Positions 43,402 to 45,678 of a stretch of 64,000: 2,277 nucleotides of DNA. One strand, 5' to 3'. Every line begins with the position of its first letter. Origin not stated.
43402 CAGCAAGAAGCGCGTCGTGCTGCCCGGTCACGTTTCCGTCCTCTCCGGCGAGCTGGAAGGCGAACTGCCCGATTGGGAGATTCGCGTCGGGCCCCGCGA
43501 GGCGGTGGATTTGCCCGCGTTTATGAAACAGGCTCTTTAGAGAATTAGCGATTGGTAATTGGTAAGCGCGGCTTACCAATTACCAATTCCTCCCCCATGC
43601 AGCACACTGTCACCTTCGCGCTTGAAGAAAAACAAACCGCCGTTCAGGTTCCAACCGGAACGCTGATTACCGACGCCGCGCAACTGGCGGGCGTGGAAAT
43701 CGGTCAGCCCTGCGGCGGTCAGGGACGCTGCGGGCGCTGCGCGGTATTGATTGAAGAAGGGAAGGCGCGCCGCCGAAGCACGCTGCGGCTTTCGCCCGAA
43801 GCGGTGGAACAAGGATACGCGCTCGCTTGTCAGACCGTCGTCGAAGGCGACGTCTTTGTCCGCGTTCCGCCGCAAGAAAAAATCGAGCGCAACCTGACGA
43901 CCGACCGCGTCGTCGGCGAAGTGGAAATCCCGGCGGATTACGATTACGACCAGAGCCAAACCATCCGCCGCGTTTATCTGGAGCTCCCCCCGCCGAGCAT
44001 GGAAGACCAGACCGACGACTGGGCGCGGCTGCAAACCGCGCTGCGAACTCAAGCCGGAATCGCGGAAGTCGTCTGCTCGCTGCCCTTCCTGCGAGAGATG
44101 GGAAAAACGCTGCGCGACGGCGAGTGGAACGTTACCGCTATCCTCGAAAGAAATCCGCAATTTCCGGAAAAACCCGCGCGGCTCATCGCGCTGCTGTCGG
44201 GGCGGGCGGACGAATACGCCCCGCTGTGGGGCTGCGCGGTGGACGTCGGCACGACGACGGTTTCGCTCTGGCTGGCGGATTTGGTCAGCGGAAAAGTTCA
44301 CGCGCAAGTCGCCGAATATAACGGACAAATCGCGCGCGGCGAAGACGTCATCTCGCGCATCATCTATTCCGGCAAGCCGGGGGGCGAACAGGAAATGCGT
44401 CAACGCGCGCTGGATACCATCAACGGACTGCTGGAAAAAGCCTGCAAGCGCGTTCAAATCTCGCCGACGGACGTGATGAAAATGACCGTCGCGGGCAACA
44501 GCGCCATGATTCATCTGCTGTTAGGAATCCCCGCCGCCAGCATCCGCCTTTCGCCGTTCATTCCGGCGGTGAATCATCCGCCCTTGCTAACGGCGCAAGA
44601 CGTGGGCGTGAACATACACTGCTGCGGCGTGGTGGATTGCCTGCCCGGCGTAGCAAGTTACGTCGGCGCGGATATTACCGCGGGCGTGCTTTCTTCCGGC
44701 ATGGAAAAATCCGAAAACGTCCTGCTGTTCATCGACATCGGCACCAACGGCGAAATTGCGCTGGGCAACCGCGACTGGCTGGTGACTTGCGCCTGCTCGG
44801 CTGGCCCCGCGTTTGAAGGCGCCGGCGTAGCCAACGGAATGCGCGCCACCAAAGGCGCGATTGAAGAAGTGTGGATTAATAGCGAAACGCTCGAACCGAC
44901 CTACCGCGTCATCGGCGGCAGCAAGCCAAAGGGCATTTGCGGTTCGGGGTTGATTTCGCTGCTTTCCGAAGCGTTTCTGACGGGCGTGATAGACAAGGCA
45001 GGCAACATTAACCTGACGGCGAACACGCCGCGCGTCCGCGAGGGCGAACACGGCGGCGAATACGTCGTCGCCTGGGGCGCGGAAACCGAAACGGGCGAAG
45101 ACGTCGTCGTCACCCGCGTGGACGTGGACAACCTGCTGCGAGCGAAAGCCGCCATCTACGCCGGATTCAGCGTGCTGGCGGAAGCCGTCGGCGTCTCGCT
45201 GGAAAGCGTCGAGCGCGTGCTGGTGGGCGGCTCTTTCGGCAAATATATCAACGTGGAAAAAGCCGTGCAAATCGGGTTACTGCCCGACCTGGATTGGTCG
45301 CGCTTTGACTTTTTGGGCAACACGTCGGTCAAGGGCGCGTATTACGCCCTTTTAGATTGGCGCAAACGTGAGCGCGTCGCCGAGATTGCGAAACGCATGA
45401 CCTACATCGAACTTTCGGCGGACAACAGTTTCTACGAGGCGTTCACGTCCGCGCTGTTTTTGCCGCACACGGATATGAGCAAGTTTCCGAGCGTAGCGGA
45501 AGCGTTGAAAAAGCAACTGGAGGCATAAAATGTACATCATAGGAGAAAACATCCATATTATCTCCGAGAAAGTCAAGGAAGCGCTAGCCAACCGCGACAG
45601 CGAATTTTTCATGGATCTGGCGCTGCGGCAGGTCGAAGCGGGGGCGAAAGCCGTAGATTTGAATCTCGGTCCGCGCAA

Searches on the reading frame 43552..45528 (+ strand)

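Call 30: search_protein_families(library=pfam, proteins=[window:43552-45528:+], max_evalue=0.00001)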
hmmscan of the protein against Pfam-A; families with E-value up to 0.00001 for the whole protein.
window:43552-45528:+ (658 aa): 4 families
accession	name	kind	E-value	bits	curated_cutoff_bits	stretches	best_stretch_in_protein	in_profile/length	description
PF14574.11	RACo_C_ter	-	4e-104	347.7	27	1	390-648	2-260/261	C-terminal domain of RACo the ASKHA domain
PF17651.6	Raco_middle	-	9.2e-52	175.4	26.8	1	227-386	2-162/163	RACo middle region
PF17650.6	RACo_linker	-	8e-20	70.9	26.2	1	136-218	10-83/86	RACo linker region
PF00111.32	Fer2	-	1.4e-11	44.6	21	1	26-97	5-76/77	2Fe-2S iron-sulfur cluster binding domain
